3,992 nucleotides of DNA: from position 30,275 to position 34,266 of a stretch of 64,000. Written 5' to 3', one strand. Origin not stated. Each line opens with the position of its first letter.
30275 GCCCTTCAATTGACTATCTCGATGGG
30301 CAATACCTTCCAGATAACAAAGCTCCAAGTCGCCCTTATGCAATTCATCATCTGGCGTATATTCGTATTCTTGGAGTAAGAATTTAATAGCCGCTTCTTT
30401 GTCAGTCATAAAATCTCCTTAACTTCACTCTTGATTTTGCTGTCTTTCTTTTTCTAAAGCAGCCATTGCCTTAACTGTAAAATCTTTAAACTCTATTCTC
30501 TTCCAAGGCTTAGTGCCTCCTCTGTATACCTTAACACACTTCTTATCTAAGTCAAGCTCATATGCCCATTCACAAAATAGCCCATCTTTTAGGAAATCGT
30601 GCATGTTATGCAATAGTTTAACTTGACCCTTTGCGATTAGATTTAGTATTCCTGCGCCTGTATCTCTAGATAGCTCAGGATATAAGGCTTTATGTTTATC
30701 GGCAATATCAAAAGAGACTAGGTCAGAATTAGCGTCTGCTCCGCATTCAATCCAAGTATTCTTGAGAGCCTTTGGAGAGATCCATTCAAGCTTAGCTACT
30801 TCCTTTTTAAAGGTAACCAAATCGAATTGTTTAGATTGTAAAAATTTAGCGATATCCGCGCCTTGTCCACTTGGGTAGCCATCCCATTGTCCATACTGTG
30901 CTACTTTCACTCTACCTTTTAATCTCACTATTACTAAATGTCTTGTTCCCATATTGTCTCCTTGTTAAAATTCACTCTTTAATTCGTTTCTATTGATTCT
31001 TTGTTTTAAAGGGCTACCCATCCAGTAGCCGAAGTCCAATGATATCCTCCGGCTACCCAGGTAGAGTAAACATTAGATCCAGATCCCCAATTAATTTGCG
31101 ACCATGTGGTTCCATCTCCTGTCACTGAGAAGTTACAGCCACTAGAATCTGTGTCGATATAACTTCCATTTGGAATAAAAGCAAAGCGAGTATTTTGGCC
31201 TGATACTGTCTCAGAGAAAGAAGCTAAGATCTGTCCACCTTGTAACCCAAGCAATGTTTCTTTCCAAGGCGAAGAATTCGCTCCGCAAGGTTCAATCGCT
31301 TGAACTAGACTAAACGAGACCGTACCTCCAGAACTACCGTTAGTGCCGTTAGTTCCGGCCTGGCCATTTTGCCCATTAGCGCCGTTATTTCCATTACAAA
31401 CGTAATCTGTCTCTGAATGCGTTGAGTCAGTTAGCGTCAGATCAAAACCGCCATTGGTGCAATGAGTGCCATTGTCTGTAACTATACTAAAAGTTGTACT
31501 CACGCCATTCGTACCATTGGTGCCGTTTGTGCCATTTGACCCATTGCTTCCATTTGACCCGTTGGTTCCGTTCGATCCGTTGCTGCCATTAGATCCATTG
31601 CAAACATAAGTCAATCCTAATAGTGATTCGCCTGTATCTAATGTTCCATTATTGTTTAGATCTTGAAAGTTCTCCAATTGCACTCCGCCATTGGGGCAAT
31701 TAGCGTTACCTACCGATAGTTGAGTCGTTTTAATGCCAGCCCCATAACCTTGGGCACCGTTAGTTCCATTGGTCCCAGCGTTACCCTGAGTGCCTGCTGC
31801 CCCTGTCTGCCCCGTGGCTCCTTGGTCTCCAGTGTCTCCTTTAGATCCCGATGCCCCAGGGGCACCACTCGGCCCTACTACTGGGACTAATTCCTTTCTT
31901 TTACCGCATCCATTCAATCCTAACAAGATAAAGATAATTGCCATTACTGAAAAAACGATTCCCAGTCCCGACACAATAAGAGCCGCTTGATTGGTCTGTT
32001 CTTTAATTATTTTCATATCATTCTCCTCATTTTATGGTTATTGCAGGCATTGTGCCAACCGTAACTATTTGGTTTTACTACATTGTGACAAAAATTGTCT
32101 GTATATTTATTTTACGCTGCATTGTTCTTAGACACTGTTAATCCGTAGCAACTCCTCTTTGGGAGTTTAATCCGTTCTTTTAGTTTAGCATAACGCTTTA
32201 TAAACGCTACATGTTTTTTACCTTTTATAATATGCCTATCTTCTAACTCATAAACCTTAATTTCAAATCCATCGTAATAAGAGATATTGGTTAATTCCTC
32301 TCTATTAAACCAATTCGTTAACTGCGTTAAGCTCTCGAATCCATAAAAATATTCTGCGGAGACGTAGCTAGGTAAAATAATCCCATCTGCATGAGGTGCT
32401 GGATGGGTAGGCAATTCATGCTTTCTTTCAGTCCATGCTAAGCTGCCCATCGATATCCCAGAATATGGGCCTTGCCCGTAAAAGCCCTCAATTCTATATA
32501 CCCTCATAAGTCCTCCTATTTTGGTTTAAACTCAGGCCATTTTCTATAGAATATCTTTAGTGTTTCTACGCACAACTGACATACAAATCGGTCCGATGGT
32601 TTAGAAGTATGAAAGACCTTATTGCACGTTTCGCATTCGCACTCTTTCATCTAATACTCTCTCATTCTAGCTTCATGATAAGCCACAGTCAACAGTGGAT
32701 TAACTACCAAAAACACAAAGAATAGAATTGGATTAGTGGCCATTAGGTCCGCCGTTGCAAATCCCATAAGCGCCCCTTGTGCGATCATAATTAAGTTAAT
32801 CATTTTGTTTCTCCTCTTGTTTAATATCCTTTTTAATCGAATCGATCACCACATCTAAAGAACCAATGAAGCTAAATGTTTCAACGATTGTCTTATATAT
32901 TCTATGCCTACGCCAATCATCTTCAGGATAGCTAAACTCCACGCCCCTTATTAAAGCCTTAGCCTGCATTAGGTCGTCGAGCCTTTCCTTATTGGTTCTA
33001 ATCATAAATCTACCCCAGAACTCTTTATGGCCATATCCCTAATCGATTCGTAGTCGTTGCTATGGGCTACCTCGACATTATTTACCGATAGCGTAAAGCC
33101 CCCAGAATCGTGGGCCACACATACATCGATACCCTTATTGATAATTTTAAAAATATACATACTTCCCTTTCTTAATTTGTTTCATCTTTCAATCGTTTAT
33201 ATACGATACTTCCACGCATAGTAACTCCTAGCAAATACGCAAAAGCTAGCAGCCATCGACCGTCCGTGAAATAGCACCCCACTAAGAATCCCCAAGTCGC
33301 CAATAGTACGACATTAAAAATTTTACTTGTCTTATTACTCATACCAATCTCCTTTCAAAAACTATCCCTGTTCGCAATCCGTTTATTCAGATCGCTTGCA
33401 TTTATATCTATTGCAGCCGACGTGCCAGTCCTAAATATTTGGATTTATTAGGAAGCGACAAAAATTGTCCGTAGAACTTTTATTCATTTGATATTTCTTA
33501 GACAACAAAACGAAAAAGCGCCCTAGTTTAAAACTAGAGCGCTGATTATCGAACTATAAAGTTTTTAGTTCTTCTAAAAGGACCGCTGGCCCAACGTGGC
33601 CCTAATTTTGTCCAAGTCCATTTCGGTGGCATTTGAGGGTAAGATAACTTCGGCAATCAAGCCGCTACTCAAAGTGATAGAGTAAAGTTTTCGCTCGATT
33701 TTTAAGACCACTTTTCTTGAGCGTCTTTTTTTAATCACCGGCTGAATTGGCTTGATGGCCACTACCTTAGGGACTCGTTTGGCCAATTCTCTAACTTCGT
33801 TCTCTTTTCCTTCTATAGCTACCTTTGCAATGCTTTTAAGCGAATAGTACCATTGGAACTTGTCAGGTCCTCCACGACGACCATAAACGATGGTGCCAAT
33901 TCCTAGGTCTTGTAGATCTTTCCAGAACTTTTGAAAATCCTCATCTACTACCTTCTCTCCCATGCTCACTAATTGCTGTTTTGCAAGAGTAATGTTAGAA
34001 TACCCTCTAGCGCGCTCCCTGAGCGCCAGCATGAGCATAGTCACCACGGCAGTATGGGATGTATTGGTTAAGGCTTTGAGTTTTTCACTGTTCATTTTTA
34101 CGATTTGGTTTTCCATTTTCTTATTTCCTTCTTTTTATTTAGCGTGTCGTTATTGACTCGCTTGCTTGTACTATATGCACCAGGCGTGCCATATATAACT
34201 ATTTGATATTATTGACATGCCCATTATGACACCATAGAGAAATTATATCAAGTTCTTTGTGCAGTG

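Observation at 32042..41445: Five near-consensus RpoN (sigma54) -24/-12 promoters heading leftward operons of a phage accessory region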

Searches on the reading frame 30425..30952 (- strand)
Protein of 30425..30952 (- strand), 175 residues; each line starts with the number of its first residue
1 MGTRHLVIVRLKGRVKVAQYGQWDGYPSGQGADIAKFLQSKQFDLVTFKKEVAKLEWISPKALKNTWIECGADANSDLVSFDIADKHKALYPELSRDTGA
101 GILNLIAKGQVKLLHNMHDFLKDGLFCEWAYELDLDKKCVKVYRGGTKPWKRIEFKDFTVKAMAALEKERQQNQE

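Call 14: search_protein_families(library=phrogs, proteins=[window:30425-30952:-], max_evalue=0.001)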
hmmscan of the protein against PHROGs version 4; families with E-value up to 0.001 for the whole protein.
window:30425-30952:- (175 aa): 1 family
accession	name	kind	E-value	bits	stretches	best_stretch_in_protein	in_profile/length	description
phrog_30528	-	unknown function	1.5e-06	29.2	1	1-152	1-143/183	-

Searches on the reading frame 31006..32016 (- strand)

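Call 14: search_protein_families(library=phrogs, proteins=[window:31006-32016:-], max_evalue=0.001)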
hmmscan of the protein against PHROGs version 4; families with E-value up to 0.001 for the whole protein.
window:31006-32016:- (336 aa): 15 families
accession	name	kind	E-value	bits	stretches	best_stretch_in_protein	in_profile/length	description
phrog_1806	-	tail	7.2e-13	49.5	2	139-230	131-218/276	collagen like minor tail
phrog_3904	-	tail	7.7e-12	45.3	1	16-230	558-720/1086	tail fiber protein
phrog_6320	-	tail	3.5e-09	37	1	48-250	170-352/745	tail fiber protein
phrog_5073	-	tail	7.9e-08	32.8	1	46-230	259-369/519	tail fiber protein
phrog_26246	-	tail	2.1e-06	28.2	0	48-91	95-138/329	tail protein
phrog_18350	-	tail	4.8e-06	27.4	1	43-210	94-229/253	tail fiber protein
phrog_819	-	tail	5.9e-05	22.4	1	48-230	541-710/1024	tail protein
phrog_8745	-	tail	6.6e-05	21.3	0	140-236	1379-1473/1803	tail fiber protein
phrog_10972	-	tail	0.00018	22.1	1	47-94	156-205/343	tail fiber protein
phrog_35286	-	unknown function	0.00018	21.1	1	48-88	302-342/750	-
phrog_366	-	tail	0.0002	22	0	47-97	338-387/474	tail fiber protein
phrog_19200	-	head and packaging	0.00021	21.7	0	134-177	54-98/268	virion structural protein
phrog_21621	-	unknown function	0.00025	22.3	1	47-87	33-73/103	-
phrog_38806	-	unknown function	0.00043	20.7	0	143-236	66-157/285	-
phrog_17587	-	tail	0.00053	19.5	1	47-90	350-417/641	tail fiber protein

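Call 81: search_protein_families(library=pfam, proteins=[window:31006-32016:-], max_evalue=0.05)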
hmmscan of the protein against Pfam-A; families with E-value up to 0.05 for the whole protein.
window:31006-32016:- (336 aa): 2 families
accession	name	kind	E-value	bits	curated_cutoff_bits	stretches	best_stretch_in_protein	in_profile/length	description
PF01391.23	Collagen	-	1.1e-14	54.3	27.2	3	48-90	1-43/60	Collagen triple helix repeat (20 copies)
PF23657.1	DUF7151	-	2.1e-08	34.5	27.2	1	95-139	4-46/46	Domain of unknown function (DUF7151)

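Call 82: search_protein_families(library=ncbifam, proteins=[window:31006-32016:-], max_evalue=0.01)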
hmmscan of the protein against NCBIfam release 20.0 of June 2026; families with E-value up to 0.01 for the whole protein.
window:31006-32016:- (336 aa): 4 families
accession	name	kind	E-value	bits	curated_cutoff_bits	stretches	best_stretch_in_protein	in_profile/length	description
NF038329.2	gly_rich_SclB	equivalog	2.4e-11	43.2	325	1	47-230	170-322/442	LPXTG-anchored collagen-like adhesin Scl2/SclB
NF046116.1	adhesin_Lcl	equivalog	1.1e-08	34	500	1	47-266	77-289/431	collagen-like adhesin Lcl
NF038330.1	adhesin_SclA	exception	7.1e-06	25.9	400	2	48-91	192-235/405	LPXTG-anchored collagen-like adhesin Scl1/SclA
NF038313.3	HisXaaSer_A4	exception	1.7e-05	25.6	55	1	140-169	54-83/93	His-Xaa-Ser repeat protein HxsA4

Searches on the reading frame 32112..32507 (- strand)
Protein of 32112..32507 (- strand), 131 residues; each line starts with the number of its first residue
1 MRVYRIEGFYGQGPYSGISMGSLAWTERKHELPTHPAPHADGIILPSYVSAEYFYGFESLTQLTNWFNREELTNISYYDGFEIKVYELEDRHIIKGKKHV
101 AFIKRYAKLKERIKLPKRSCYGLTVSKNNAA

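Call 14: search_protein_families(library=phrogs, proteins=[window:32112-32507:-], max_evalue=0.001)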
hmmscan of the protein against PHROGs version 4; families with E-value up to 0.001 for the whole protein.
window:32112-32507:- (131 aa): 1 family
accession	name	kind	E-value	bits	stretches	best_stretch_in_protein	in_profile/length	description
phrog_1106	-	unknown function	1.3e-26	94.8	1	1-116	50-181/227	unknown function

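Call 81: search_protein_families(library=pfam, proteins=[window:32112-32507:-], max_evalue=0.05)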
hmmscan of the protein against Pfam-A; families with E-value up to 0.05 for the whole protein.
window:32112-32507:- (131 aa): 0 families

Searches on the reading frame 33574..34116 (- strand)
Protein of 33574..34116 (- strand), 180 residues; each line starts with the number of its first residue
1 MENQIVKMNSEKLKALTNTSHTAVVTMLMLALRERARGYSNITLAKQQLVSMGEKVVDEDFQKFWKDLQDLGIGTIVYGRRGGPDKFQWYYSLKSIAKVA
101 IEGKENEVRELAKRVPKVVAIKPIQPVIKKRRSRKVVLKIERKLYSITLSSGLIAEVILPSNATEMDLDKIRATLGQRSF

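Call 14: search_protein_families(library=phrogs, proteins=[window:33574-34116:-], max_evalue=0.001)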
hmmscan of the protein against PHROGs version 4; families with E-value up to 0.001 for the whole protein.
window:33574-34116:- (180 aa): 0 families

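Call 28: find_encoding_contigs(protein=window:33574-34116:-, flank=10000, max_places=10)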
Protein window:33574-34116:- (180 aa): 3 contigs read that carry it; 1 place shown.
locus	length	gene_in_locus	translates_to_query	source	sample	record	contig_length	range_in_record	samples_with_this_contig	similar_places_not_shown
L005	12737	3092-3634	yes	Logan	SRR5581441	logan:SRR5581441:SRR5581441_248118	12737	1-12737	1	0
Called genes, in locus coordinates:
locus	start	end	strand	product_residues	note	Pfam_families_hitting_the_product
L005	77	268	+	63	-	-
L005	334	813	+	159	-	-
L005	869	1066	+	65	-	-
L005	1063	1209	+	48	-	-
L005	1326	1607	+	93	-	-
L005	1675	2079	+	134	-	-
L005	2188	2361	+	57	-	-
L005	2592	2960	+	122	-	PF00072:Response_reg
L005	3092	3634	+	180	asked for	-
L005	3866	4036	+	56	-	-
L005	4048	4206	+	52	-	-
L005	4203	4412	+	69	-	-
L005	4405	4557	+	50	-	-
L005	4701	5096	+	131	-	PF26820:Phage_T4_Y00F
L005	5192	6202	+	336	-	PF01391:Collagen (weak), PF23657:DUF7151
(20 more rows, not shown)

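Call 81: search_protein_families(library=pfam, proteins=[window:33574-34116:-], max_evalue=0.05)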
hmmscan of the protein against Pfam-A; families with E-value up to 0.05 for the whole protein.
window:33574-34116:- (180 aa): 0 families

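Call 82: search_protein_families(library=ncbifam, proteins=[window:33574-34116:-], max_evalue=0.01)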
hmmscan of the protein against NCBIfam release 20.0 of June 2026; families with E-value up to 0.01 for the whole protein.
window:33574-34116:- (180 aa): 0 families

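Call 88: find_homologous_proteins(query=window:33574-34116:-, max_evalue=0.001)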
Query window:33574-34116:- (180 aa): 10 proteins with E <= 0.001 among 114 candidates.
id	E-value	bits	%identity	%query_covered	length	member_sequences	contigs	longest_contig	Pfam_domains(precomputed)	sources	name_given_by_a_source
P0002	1.5e-108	378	100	100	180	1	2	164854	-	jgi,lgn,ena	-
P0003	1.4e-61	225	63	97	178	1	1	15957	-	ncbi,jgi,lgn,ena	jgi:hypothetical protein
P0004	2.7e-57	211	56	95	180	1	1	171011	-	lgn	-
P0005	3.0e-53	198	51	98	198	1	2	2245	-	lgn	-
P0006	5.2e-33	132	42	94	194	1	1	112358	-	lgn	-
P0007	1.4e-32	131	43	88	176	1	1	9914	-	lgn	-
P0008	4.3e-32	129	38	96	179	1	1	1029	-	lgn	-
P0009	1.3e-31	128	43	89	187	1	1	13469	-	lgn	-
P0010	1.8e-30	124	51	56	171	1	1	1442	-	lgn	-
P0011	7.3e-30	122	40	86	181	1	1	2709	-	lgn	-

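Call 89: find_encoding_contigs(protein=P0004, flank=10000, max_places=2)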
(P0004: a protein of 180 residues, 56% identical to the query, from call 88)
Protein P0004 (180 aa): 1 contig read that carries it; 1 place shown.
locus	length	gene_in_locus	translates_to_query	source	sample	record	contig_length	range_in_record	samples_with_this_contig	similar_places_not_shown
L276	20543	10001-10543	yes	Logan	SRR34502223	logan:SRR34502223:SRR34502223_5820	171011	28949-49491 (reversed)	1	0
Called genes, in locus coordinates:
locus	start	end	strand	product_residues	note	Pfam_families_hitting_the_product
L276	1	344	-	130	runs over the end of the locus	-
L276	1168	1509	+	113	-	-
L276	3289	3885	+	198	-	-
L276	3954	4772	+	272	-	PF06067:DUF932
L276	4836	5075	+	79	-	-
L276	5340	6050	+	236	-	-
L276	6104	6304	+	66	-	-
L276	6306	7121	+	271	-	PF17338:GP88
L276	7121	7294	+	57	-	-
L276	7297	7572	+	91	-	PF10902:WYL_2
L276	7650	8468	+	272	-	-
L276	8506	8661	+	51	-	-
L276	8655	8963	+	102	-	-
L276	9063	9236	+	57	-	-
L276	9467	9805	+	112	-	PF00072:Response_reg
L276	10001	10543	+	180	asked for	-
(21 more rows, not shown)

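Call 90: find_encoding_contigs(protein=P0003, flank=10000, max_places=2)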
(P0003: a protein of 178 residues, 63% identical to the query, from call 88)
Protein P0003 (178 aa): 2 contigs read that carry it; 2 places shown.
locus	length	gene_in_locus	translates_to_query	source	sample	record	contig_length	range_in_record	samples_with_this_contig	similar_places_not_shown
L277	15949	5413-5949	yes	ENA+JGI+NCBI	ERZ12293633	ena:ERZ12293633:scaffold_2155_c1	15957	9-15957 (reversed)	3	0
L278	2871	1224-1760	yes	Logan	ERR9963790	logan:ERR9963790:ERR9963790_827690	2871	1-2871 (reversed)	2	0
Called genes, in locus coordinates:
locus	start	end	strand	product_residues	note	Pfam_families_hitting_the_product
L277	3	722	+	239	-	?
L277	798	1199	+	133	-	-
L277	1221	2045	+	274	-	PF17338:GP88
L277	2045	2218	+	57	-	-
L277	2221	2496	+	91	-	PF10902:WYL_2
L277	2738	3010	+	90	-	-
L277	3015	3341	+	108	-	-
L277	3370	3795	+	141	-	-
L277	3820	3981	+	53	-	-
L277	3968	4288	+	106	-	-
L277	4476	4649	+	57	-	-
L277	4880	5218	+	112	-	PF00072:Response_reg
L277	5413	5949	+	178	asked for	-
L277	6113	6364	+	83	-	-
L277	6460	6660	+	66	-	-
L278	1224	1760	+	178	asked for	-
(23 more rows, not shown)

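Call 91: find_encoding_contigs(protein=P0006, flank=10000, max_places=2)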
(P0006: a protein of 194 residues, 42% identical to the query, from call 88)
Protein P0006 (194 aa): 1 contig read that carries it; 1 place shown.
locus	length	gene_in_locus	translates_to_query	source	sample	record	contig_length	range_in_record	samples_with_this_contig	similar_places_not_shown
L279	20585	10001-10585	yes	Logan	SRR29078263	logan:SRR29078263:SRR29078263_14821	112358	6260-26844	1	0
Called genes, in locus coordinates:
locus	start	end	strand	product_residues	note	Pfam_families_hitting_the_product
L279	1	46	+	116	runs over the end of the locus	-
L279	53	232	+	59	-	-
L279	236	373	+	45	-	-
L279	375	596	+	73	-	-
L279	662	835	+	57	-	-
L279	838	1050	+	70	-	-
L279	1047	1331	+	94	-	-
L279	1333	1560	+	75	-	-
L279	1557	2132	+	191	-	-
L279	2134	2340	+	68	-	-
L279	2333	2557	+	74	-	-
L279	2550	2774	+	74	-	-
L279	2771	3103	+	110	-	-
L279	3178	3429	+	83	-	-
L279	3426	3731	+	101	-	-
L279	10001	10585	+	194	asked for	-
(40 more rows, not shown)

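Call 96: list_cluster_members(proteins=[P0003, P0004, P0006])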
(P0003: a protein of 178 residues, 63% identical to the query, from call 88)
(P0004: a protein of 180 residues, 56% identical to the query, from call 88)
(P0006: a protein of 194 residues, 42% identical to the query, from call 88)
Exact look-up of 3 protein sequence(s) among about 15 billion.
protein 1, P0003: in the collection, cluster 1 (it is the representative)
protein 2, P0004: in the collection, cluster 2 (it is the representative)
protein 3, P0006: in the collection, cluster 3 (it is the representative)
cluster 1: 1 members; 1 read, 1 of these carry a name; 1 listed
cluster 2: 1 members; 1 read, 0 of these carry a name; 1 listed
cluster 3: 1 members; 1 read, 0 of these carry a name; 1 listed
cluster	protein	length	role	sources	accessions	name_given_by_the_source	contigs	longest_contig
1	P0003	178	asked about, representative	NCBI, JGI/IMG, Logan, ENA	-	hypothetical protein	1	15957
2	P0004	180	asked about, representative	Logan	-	-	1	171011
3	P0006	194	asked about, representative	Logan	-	-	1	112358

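Call 102: predict_structure(alignment_id=A5)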
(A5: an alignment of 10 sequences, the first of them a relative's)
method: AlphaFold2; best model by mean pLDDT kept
length: 180 residues; sequences in the alignment: 10
mean_pLDDT: 73.3   pTM: 0.52
mean pLDDT of the five models: 73.3, 71.0, 70.5, 70.4, 62.9
residues with pLDDT >= 90: 18; 70-90: 107; 50-70: 27; < 50: 28
segments of 3 or more residues with pLDDT < 50: 1-5, 118-139
pLDDT, mean of each block of 10 residues (from residue 1): 52 84 87 73 90 89 91 87 87 77 59 51 41 41 77 81 82 71
secondary structure, 60 per line:
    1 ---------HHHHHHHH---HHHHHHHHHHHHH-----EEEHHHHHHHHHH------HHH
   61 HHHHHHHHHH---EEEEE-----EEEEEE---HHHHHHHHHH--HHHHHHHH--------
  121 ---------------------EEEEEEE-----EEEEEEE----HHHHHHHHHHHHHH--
elements in order: H10-17 H21-33 E39-41 H42-51 H58-70 E74-78 E84-89 H93-102 H105-112 E142-148 E154-160 H165-178

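Call 104: fold_search(model_id=the predicted structure, library=pdb)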
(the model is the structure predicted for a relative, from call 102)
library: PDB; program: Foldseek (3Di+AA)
matches with E <= 10: 825; with E <= 0.001: 0
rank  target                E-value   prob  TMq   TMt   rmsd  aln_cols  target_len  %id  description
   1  5zr1_B                1.5e-02  0.91  0.26  0.15   9.2       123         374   10  Saccharomyces Cerevisiae Origin Recognition Complex Bound to a 72-bp Origin DNA containing ACS and B1 element (released 2018-07-11)
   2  6h1c_B                1.7e-02  0.99  0.34  0.44  13.7       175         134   14  Structure of Ferric uptake regulator from Pseudomonas aeruginosa with manganese. (released 2019-07-31)
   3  5l0p                  2.2e-02  1.00  0.34  0.21   4.0        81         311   21  Symmetry-based assembly of a two-dimensional protein lattice (released 2017-03-29)
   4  2w57_A                2.3e-02  0.97  0.34  0.44  13.3       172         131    9  Crystal structure of the Vibrio cholerae ferric uptake regulator (Fur) reveals structural rearrangement of the DNA-bin (released 2009-01-20)
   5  1mzb                  3.3e-02  0.96  0.32  0.42  13.1       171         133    9  Ferric uptake regulator (released 2003-10-07)
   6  7dvu                  3.3e-02  0.75  0.28  0.33  15.1       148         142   15  Crystal structure of heme sensor protein PefR in complex with heme and cyanide (released 2021-09-29)
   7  2fu4_A                3.9e-02  1.00  0.34  0.65   4.0        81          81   20  Crystal Structure of the DNA binding domain of E.coli FUR (Ferric Uptake Regulator) (released 2006-05-16)
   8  2qby_B                5.5e-02  0.80  0.28  0.16   7.6       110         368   15  Crystal structure of a heterodimer of Cdc6/Orc1 initiators bound to origin DNA (from S. solfataricus) (released 2007-09-11)
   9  8j6w                  6.2e-02  0.99  0.33  0.39   4.0        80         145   18  Full length crystal structure of Escherichia coli Fur (released 2024-05-01)
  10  5h20                  6.9e-02  0.93  0.34  0.53   7.8       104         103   14  X-ray structure of PadR-like Transcription factor from bacteroid fragilis (released 2017-03-08)
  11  2zme_A                7.8e-02  0.47  0.27  0.23  16.6       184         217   14  Integrated structural and functional model of the human ESCRT-II complex (released 2008-11-04)
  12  3f6o_B                8.3e-02  0.97  0.34  0.57   5.9       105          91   14  Crystal structure of ArsR family transcriptional regulator, RHA00566 (released 2008-11-25)
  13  2dqr_D                8.3e-02  0.84  0.30  0.45   8.3       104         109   14  Crystal structure of the replication terminator protein mutant RTP.E39K.R42Q (released 2007-05-29)
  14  8yli_B                8.7e-02  0.93  0.34  0.37  10.2       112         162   16  Crystal structure of Pectobacterium atrosepticum PecS in complex with operator DNA (released 2024-11-13)
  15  3mwm_B                9.3e-02  0.96  0.27  0.37   4.9        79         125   14  Graded expression of zinc-responsive genes through two regulatory zinc-binding sites in Zur (released 2011-03-16)
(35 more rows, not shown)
